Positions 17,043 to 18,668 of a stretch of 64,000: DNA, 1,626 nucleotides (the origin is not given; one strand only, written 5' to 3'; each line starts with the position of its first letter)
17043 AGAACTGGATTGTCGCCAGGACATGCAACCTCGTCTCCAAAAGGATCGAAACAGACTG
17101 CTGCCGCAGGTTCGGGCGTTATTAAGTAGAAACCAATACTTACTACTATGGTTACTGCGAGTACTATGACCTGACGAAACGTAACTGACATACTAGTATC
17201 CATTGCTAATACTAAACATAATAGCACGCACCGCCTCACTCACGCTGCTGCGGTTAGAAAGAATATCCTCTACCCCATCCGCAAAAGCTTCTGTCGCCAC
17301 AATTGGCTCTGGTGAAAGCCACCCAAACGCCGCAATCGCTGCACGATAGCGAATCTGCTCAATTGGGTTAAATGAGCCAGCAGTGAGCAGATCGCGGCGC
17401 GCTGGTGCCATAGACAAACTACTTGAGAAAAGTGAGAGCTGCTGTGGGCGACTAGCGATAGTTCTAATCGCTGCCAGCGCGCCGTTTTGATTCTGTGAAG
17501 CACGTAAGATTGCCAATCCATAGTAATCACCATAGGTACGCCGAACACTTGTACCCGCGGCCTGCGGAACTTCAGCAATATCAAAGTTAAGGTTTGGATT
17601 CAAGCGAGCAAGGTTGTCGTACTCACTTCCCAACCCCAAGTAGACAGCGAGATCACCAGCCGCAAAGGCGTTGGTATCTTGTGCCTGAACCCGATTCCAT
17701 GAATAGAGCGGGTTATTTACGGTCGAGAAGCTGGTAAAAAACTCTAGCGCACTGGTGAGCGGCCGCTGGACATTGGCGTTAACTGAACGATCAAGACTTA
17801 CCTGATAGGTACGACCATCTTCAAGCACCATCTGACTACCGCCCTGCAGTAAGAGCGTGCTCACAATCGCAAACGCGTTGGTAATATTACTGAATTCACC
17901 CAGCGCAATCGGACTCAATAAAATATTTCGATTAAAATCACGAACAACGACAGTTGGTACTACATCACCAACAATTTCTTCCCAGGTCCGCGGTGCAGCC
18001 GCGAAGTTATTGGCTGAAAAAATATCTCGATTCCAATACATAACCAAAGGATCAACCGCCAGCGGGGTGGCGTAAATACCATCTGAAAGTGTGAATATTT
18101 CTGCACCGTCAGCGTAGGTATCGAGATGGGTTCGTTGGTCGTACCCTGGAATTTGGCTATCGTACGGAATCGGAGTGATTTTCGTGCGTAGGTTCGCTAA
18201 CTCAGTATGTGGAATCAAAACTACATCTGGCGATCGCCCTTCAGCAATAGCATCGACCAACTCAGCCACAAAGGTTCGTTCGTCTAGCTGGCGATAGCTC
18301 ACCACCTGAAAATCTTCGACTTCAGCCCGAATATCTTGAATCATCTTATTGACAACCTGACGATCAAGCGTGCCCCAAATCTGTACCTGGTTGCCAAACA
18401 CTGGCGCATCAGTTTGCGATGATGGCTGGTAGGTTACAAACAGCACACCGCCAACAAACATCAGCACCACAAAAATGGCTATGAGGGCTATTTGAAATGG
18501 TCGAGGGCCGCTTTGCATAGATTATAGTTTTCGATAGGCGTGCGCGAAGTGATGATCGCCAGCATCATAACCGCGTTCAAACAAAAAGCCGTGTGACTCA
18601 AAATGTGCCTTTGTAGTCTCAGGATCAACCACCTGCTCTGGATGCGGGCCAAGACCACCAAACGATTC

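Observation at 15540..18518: Tandem array of four VirB2/TrbC-like pilin paralogs with anchored binding-protein, co-transcribed after gyrA and a methyltransferase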

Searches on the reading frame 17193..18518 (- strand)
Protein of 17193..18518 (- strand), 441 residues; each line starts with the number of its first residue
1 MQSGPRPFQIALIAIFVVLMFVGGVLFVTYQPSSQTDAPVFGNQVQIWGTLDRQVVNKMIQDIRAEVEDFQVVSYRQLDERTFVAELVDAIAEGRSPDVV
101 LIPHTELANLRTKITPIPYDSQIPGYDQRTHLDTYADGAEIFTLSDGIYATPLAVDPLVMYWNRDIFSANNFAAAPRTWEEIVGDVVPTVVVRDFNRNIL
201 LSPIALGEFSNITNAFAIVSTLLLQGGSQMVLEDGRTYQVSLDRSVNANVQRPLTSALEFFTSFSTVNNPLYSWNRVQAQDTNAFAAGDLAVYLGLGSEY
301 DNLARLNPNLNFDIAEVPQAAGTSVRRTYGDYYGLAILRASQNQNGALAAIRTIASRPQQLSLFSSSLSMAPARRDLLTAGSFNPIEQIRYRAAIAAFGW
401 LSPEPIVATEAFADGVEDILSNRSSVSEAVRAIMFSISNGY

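Call 3: search_protein_families(library=pfam, proteins=[window:17193-18518:-], max_evalue=1)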
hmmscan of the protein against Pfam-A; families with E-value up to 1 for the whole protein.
window:17193-18518:- (441 aa): 2 families
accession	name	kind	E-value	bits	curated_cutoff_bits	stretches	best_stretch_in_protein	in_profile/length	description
PF01547.30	SBP_bac_1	-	1.5e-14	55.1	26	1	87-360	36-306/307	Bacterial extracellular solute-binding protein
PF13416.11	SBP_bac_8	-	4.3e-13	50.1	27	1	59-376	2-264/279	Bacterial extracellular solute-binding protein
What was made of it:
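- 17193..18518 (-): Membrane-anchored extracytoplasmic solute-binding protein (441 aa), MalE-like fold. PF01547 at 55.1 bits and PF13416 at 50.1 bits (call 3).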

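Call 4: search_protein_families(library=ncbifam, proteins=[window:17193-18518:-], max_evalue=1)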
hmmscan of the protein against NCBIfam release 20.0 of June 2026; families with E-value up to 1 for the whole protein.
window:17193-18518:- (441 aa): 2 families
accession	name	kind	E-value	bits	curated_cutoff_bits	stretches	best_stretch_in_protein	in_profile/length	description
TIGR03850.1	bind_CPR_0540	equivalog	0.086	11.4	299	1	146-182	149-184/437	carbohydrate ABC transporter substrate-binding protein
NF007011.0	PRK09474.1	equivalog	0.12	11.2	291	1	140-183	121-159/396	maltose/maltodextrin ABC transporter substrate-binding protein MalE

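Call 17: find_encoding_contigs(protein=window:17193-18518:-, flank=10000, max_places=6)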
Protein window:17193-18518:- (441 aa): 1 contig read that carries it; 1 place shown.
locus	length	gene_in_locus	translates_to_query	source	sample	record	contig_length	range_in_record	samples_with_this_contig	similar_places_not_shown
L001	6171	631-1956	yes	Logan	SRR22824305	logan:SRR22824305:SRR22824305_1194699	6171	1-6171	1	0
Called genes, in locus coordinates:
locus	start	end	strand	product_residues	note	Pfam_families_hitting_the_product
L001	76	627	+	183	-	PF01209:Ubie_methyltran, PF13489:Methyltransf_23 (weak), PF13847:Methyltransf_31, PF08241:Methyltransf_11, PF08242:Methyltransf_12 (weak), PF13649:Methyltransf_25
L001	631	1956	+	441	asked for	PF01547:SBP_bac_1, PF13416:SBP_bac_8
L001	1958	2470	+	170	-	PF18895:T4SS_pilin (weak)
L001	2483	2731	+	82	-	-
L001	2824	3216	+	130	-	PF18920:DUF5671 (weak), PF18895:T4SS_pilin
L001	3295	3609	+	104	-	PF18895:T4SS_pilin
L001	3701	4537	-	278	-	-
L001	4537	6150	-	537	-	-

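Call 19: find_homologous_proteins(query=window:17193-18518:-, max_evalue=0.00001)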
Query window:17193-18518:- (441 aa): 1015 proteins with E <= 0.00001 among 8000 candidates; the best 120 are listed.
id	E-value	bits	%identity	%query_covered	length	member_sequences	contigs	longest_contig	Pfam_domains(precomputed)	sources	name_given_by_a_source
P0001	3.6e-286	966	100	100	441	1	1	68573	PF13416.12,PF01547.31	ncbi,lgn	ncbi:MAG: extracellular solute-binding protein [Patescibacteria group bacterium]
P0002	3.9e-156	538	56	100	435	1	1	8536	PF13416.12,PF01547.31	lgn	-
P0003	1.7e-154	533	56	99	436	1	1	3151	PF01547.31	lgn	-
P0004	6.7e-128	445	49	97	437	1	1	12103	-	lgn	-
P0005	9.2e-127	441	50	96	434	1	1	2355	PF13416.12,PF01547.31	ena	-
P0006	3.7e-126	439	49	96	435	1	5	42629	PF13416.12,PF01547.31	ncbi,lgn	-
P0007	7.9e-126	438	46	98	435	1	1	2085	PF01547.31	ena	-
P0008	1.1e-125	438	49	96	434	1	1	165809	PF01547.31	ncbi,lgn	-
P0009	2.7e-124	433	48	96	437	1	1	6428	PF13416.12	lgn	-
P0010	9.5e-124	431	49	96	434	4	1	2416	PF13416.12,PF01547.31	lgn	-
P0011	4.9e-123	429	47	96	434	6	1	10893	PF01547.31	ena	-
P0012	9.3e-123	428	49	98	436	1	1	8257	PF13416.12,PF01547.31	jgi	-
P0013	2.0e-122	427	47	96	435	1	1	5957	PF13416.12,PF01547.31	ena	-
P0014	8.3e-122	425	50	96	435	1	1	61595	PF13416.12,PF01547.31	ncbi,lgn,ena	-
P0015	1.6e-121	424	50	95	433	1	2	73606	-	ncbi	-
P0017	5.3e-121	422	48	96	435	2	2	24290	PF13416.12,PF01547.31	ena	-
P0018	1.7e-120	421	47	97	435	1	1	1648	PF01547.31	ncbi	-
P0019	2.4e-120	420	48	96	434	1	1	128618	PF01547.31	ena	-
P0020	2.5e-120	420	48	96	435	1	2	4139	PF13416.12,PF01547.31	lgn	-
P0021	2.8e-120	420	48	96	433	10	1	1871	PF01547.31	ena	-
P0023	5.3e-120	419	46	96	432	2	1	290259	PF13416.12,PF01547.31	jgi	jgi:ABC-type glycerol-3-phosphate transport system substrate-binding protein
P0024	6.6e-120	419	48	96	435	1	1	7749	PF13416.12,PF01547.31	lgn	-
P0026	1.4e-119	418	47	99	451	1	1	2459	PF13416.12,PF01547.31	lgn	-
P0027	1.5e-119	418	48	97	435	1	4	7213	PF13416.12,PF01547.31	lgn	-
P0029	2.0e-119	417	47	97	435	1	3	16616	PF13416.12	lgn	-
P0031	3.6e-119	416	46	96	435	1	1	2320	PF13416.12,PF01547.31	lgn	-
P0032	4.0e-119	416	47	99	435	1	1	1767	PF13416.12,PF01547.31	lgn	-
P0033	4.4e-119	416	44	97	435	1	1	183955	PF13416.12,PF01547.31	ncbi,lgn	-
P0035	1.5e-118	414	45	98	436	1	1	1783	PF01547.31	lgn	-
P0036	1.7e-118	414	45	97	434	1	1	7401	PF13416.12,PF01547.31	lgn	-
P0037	1.7e-118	414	47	96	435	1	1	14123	PF13416.12,PF01547.31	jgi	jgi:multiple sugar transport system substrate-binding protein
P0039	1.9e-118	414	49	96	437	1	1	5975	PF01547.31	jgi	jgi:ABC-type glycerol-3-phosphate transport system substrate-binding protein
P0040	2.2e-118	414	46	97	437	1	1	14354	PF13416.12,PF01547.31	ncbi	-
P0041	3.2e-118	413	45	96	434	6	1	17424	PF13416.12,PF01547.31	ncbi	ncbi:MAG: ABC transporter substrate-binding protein [Patescibacteria group bacterium]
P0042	4.7e-118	413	48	96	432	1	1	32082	PF13416.12,PF01547.31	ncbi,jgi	jgi:ABC-type glycerol-3-phosphate transport system substrate-binding protein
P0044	9.1e-118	412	47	96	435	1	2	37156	PF01547.31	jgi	jgi:ABC-type glycerol-3-phosphate transport system substrate-binding protein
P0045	1.2e-117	411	47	97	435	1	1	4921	PF13416.12,PF01547.31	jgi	jgi:ABC-type glycerol-3-phosphate transport system substrate-binding protein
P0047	1.3e-117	411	47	96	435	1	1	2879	PF13416.12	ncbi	-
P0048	1.5e-117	411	46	95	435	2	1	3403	PF13416.12,PF01547.31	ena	-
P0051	2.1e-117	411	47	99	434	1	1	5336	PF13416.12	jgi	jgi:ABC-type glycerol-3-phosphate transport system substrate-binding protein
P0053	2.9e-117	410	49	96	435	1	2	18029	PF13416.12,PF01547.31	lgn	-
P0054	2.9e-117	410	46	96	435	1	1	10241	PF01547.31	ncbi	-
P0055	4.5e-117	409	46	96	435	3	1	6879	PF13416.12,PF01547.31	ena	-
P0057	5.1e-117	409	46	96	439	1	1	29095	PF13416.12,PF01547.31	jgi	jgi:ABC-type glycerol-3-phosphate transport system substrate-binding protein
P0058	6.0e-117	409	46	97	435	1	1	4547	PF13416.12,PF01547.31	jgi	jgi:ABC-type glycerol-3-phosphate transport system substrate-binding protein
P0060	6.8e-117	409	46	99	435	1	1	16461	PF13416.12,PF01547.31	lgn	-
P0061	7.2e-117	409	46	99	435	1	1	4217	PF13416.12,PF01547.31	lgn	-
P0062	7.7e-117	409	48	96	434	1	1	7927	PF13416.12,PF01547.31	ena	-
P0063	1.1e-116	408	47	96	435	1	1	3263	PF01547.31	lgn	-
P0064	1.3e-116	408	47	97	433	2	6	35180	PF13416.12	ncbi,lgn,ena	-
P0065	1.5e-116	408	47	99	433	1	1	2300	PF13416.12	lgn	-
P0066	2.5e-116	407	43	99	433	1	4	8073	PF13416.12,PF01547.31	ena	-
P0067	2.6e-116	407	46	96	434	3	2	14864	PF13416.12,PF01547.31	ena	-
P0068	2.6e-116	407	45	99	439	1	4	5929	PF13416.12,PF01547.31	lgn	-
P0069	2.6e-116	407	46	99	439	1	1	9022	PF13416.12,PF01547.31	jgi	jgi:ABC-type glycerol-3-phosphate transport system substrate-binding protein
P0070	2.7e-116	407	46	96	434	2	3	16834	PF13416.12,PF01547.31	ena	-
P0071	3.0e-116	407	47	96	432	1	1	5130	PF13416.12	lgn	-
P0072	3.3e-116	407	46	99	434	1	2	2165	PF13416.12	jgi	jgi:ABC-type glycerol-3-phosphate transport system substrate-binding protein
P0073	3.6e-116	406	48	96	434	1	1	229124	PF13416.12,PF01547.31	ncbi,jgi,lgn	-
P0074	3.9e-116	406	46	96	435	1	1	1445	PF13416.12,PF01547.31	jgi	jgi:multiple sugar transport system substrate-binding protein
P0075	4.1e-116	406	47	96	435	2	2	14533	PF13416.12,PF01547.31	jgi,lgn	jgi:ABC-type glycerol-3-phosphate transport system substrate-binding protein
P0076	4.5e-116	406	44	96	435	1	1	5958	PF13416.12,PF01547.31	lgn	-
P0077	5.1e-116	406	46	96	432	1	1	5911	PF13416.12,PF01547.31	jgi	jgi:ABC-type glycerol-3-phosphate transport system substrate-binding protein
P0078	5.4e-116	406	47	96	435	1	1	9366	PF13416.12,PF01547.31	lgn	-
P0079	5.6e-116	406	46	96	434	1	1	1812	PF13416.12,PF01547.31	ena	-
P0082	9.8e-116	405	47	97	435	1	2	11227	PF01547.31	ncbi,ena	-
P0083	1.3e-115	405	47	96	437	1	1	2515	PF13416.12,PF01547.31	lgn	-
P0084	1.3e-115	405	45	96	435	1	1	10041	PF13416.12,PF01547.31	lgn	-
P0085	1.9e-115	404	46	96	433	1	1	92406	PF13416.12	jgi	jgi:ABC-type glycerol-3-phosphate transport system substrate-binding protein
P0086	2.4e-115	404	47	97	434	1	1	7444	PF13416.12,PF01547.31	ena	-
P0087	2.5e-115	404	46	99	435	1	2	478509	PF13416.12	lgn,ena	-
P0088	2.7e-115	404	48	96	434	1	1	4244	PF13416.12,PF01547.31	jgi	-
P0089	2.7e-115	404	45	94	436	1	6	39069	PF01547.31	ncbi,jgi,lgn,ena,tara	tara:strand:- start:2528 stop:3838 length:1311 start_codon:yes stop_codon:yes gene_type:complete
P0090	2.7e-115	404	46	99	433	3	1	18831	PF13416.12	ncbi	-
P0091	2.7e-115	404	47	96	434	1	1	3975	PF13416.12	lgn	-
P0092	3.5e-115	403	45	99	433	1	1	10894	PF01547.31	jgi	jgi:ABC-type glycerol-3-phosphate transport system substrate-binding protein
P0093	3.7e-115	403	47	96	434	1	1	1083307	PF13416.12,PF01547.31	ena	-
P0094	4.1e-115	403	46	96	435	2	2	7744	PF13416.12,PF01547.31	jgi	jgi:ABC-type glycerol-3-phosphate transport system substrate-binding protein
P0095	5.3e-115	403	46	99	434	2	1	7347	PF13416.12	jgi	jgi:ABC-type glycerol-3-phosphate transport system substrate-binding protein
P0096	6.1e-115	402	45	96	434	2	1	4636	PF13416.12,PF01547.31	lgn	-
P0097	7.7e-115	402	44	99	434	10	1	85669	PF01547.31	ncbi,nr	ncbi:ABC transporter substrate-binding protein [Patescibacteria group bacterium]|nr:ABC transporter 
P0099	8.4e-115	402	46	96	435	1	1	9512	PF13416.12,PF01547.31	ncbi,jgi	jgi:ABC-type glycerol-3-phosphate transport system substrate-binding protein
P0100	8.9e-115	402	45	96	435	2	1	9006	PF13416.12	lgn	-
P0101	9.8e-115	402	49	96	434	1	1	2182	PF13416.12,PF01547.31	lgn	-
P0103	1.0e-114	402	46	97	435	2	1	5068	PF13416.12,PF01547.31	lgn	-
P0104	1.1e-114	402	45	96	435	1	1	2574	PF13416.12,PF01547.31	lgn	-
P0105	1.4e-114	401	45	96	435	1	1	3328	PF13416.12,PF01547.31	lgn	-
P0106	1.5e-114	401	46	99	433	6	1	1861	PF13416.12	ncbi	-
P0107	1.6e-114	401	46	96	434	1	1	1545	PF01547.31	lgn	-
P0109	1.7e-114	401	43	97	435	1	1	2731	PF13416.12,PF01547.31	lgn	-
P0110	1.9e-114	401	46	99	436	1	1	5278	PF01547.31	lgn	-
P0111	2.1e-114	401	45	96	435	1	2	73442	PF01547.31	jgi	jgi:ABC-type glycerol-3-phosphate transport system substrate-binding protein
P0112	2.3e-114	401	45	96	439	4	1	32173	PF13416.12,PF01547.31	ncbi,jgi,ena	-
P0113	2.5e-114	400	45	95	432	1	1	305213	-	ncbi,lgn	ncbi:MAG: extracellular solute-binding protein [Candidatus Paceibacteria bacterium]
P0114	3.2e-114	400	46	96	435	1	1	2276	PF13416.12,PF01547.31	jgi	-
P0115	4.1e-114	400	46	96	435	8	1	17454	PF01547.31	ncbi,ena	-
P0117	5.3e-114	399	44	96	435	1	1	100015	PF01547.31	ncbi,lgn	ncbi:MAG: extracellular solute-binding protein [Candidatus Paceibacterota bacterium]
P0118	6.0e-114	399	47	97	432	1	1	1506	PF13416.12,PF01547.31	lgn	-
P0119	6.0e-114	399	46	96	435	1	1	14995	PF13416.12,PF01547.31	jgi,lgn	jgi:multiple sugar transport system substrate-binding protein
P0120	6.1e-114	399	46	96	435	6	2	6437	PF13416.12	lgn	-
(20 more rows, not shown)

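Call 20: find_encoding_contigs(protein=P0093, flank=10000, max_places=1)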
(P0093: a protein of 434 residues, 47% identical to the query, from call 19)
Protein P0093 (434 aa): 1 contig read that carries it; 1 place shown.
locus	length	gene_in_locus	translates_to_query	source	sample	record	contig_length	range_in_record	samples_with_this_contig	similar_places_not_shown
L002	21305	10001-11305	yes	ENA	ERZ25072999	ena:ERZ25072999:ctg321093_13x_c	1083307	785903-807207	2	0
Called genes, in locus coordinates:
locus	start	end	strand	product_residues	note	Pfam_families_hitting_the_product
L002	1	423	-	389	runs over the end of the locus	PF02491:SHS2_FTSA, PF11104:PilM_2 (weak), PF14450:FtsA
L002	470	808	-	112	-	PF02130:YbeY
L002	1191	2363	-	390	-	PF03129:HGTP_anticodon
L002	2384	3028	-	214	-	PF10502:Peptidase_S26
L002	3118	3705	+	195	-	PF01195:Pept_tRNA_hydro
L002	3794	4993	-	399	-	PF00575:S1 (weak), PF23459:S1_RRP5 (faint), PF21710:Spt6_S1 (faint), PF21543:CvfB_2nd (faint), PF00575:S1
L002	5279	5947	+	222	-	PF13483:Lactamase_B_3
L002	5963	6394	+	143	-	-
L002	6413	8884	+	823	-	PF00521:DNA_topoisoIV, PF03989:DNA_gyraseA_C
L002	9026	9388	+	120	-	-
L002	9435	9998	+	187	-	PF01135:PCMT (weak), PF01209:Ubie_methyltran, PF13489:Methyltransf_23 (weak), PF13847:Methyltransf_31, PF08241:Methyltransf_11, PF08242:Methyltransf_12 (weak), PF13649:Methyltransf_25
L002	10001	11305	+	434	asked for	PF13416:SBP_bac_8, PF01547:SBP_bac_1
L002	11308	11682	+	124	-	PF04956:TrbC (weak), PF18895:T4SS_pilin (weak)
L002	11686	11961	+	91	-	-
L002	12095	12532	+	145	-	PF18895:T4SS_pilin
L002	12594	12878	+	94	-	-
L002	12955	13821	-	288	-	-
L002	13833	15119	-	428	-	PF01145:Band_7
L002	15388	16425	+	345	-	PF17773:UPF0176_N, PF00581:Rhodanese, PF12368:Rhodanese_C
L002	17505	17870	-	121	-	PF02033:RBFA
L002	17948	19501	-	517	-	PF00009:GTP_EFTU, PF01926:MMR_HSR1, PF22042:EF-G_D2, PF11987:IF-2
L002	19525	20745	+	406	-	PF00266:Aminotran_5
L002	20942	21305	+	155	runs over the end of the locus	-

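Call 21: find_encoding_contigs(protein=P0087, flank=10000, max_places=1)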
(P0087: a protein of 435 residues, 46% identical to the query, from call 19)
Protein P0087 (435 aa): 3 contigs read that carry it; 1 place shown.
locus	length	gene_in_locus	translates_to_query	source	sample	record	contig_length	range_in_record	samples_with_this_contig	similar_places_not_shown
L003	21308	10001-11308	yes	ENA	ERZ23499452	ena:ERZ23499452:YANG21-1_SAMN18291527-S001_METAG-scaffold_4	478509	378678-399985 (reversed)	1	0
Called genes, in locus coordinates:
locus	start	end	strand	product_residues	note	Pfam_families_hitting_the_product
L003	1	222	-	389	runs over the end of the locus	PF02491:SHS2_FTSA, PF11104:PilM_2 (weak), PF14450:FtsA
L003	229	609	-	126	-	PF02130:YbeY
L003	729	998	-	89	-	-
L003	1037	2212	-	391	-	PF03129:HGTP_anticodon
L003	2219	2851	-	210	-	PF10502:Peptidase_S26, PF00717:Peptidase_S24 (faint)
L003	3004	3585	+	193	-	PF01195:Pept_tRNA_hydro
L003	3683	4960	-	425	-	PF21710:Spt6_S1 (faint), PF00575:S1, PF23459:S1_RRP5 (faint), PF00575:S1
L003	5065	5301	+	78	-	-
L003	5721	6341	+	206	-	PF13483:Lactamase_B_3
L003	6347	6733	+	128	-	-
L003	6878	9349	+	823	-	PF00521:DNA_topoisoIV, PF03989:DNA_gyraseA_C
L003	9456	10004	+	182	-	PF13489:Methyltransf_23 (weak), PF01209:Ubie_methyltran, PF13847:Methyltransf_31, PF08241:Methyltransf_11, PF08242:Methyltransf_12, PF13649:Methyltransf_25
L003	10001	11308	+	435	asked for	PF13416:SBP_bac_8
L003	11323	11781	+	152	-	PF18895:T4SS_pilin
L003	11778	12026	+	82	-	-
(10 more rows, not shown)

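Call 22: find_encoding_contigs(protein=P0113, flank=10000, max_places=1)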
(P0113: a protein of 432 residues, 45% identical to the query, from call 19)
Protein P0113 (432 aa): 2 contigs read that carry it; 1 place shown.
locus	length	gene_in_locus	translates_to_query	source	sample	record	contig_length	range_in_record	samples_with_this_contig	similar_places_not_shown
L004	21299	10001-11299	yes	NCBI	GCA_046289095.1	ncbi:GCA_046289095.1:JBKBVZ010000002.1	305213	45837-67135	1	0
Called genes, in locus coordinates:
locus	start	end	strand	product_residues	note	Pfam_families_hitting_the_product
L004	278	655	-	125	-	PF02130:YbeY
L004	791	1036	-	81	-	-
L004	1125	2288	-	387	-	PF03129:HGTP_anticodon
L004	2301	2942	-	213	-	PF10502:Peptidase_S26, PF00717:Peptidase_S24 (weak)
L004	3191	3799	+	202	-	PF01195:Pept_tRNA_hydro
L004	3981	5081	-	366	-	PF21710:Spt6_S1 (faint), PF00575:S1 (weak), PF23459:S1_RRP5 (faint), PF00575:S1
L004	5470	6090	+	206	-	PF13483:Lactamase_B_3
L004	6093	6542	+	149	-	-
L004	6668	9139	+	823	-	PF00521:DNA_topoisoIV, PF03989:DNA_gyraseA_C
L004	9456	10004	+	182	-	PF01135:PCMT (weak), PF01209:Ubie_methyltran, PF13847:Methyltransf_31, PF08241:Methyltransf_11, PF08242:Methyltransf_12 (faint), PF13649:Methyltransf_25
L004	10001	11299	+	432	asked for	-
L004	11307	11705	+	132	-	PF04956:TrbC (weak), PF18895:T4SS_pilin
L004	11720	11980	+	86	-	-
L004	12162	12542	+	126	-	PF18895:T4SS_pilin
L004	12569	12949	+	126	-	PF18895:T4SS_pilin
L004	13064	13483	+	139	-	PF18895:T4SS_pilin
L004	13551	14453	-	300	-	-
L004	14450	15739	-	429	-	-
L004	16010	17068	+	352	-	PF17773:UPF0176_N, PF00581:Rhodanese, PF12368:Rhodanese_C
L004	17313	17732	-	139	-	PF01205:Impact_N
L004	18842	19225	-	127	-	PF02033:RBFA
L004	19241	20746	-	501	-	PF00009:GTP_EFTU, PF01926:MMR_HSR1, PF22042:EF-G_D2, PF11987:IF-2, PF03144:GTP_EFTU_D2 (weak)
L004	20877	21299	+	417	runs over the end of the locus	PF00266:Aminotran_5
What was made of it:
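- Long-range synteny is strong around the locus: YbeY, HisRS, gyrA and others through rhodanese, RbfA and IF-2 in L002-L004 (calls 20-22).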

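Call 28: find_related_loci(query=A1, collection=genome_contigs, flank=7000)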
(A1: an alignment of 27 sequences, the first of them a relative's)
Query A1 (441 aa) in genome_contigs; peptide patterns used: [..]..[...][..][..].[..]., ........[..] (x = any residue, [..] = any of these).
600 stretches matched a pattern (row limit reached: there are more); 579 encode a relative of the query (tblastn E <= 1e-3); the best 80 are kept; 80 distinct loci.
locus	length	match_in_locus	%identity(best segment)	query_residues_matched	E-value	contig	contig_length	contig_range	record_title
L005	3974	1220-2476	49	6-430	1e-132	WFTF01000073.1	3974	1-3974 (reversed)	MAG: Patescibacteria group bacterium isolate S139_130 k151_512872, whole genome shotgun sequence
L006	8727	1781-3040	46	6-430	4e-125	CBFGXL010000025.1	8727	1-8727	MAG TPA_asm: uncultured bacterium isolate SRR32277370_binner13_Refined_17 genome assembly, contig: ERZ27321089.1692, who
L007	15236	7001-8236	50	6-424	6e-123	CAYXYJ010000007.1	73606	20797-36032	MAG TPA_asm: uncultured Candidatus Saccharibacteria bacterium isolate binchicken_co179_48 genome assembly, contig: NODE_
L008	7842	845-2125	44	3-430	3e-121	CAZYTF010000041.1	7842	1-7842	MAG TPA_asm: uncultured Candidatus Saccharibacteria bacterium isolate binchicken_co47_12 genome assembly, contig: NODE_7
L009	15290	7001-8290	43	6-441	7e-121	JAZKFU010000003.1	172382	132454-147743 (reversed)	MAG: Patescibacteria group bacterium isolate DC_RB_04_SPN110320-bin016 DCRB04SPN_B016_0_000000000003, whole genome shotg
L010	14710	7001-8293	46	6-441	3e-120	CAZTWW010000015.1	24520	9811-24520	MAG TPA_asm: uncultured Candidatus Saccharibacteria bacterium isolate SRP219642_co4_360 genome assembly, contig: NODE_32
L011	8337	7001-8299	44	6-441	4e-120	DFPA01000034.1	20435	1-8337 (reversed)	MAG TPA_asm: Patescibacteria group bacterium UBA3527 UBA3527_contig_12165, whole genome shotgun sequence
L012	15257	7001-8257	45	6-429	9e-120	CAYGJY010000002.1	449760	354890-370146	MAG TPA_asm: uncultured Candidatus Saccharibacteria bacterium isolate ERP117304_co1_113 genome assembly, contig: NODE_13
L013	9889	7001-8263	45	6-430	1e-119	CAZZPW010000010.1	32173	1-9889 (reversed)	MAG TPA_asm: uncultured Candidatus Saccharibacteria bacterium isolate binchicken_co13_220 genome assembly, contig: NODE_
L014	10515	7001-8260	46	6-430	2e-119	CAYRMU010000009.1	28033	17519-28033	MAG TPA_asm: uncultured Candidatus Saccharibacteria bacterium isolate SRP219642_co8_65 genome assembly, contig: NODE_196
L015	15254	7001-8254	46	6-429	2e-115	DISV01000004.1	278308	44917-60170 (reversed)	MAG TPA_asm: Patescibacteria group bacterium UBA6201 UBA6201_contig_4681, whole genome shotgun sequence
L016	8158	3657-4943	43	6-438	6e-115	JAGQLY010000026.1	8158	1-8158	MAG: Candidatus Kaiserbacteria bacterium isolate HKST-UBA28 k127_2542663, whole genome shotgun sequence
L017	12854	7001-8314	45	1-441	1e-113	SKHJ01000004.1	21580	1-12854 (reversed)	MAG: Candidatus Kaiserbacteria bacterium isolate CSBr16_199 CSBr16-1756, whole genome shotgun sequence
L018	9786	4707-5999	45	6-441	3e-113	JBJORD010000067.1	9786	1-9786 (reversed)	MAG: Candidatus Parcubacteria bacterium isolate yakimariver_2019_sw_WHONDRS-S19S_0060_B_bin.95 scaffold_522114, whole ge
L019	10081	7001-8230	43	6-420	2e-113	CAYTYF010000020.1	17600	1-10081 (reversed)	MAG TPA_asm: uncultured Candidatus Saccharibacteria bacterium isolate SRP342105_co2_33 genome assembly, contig: NODE_329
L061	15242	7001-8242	37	8-431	3e-81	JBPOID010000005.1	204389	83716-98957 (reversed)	MAG: Candidatus Tayloriibacteriota bacterium isolate MAG_71 c_000000444523, whole genome shotgun sequence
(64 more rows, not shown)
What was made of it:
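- At least 579 species-level genomes carry the SBP (call 28).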
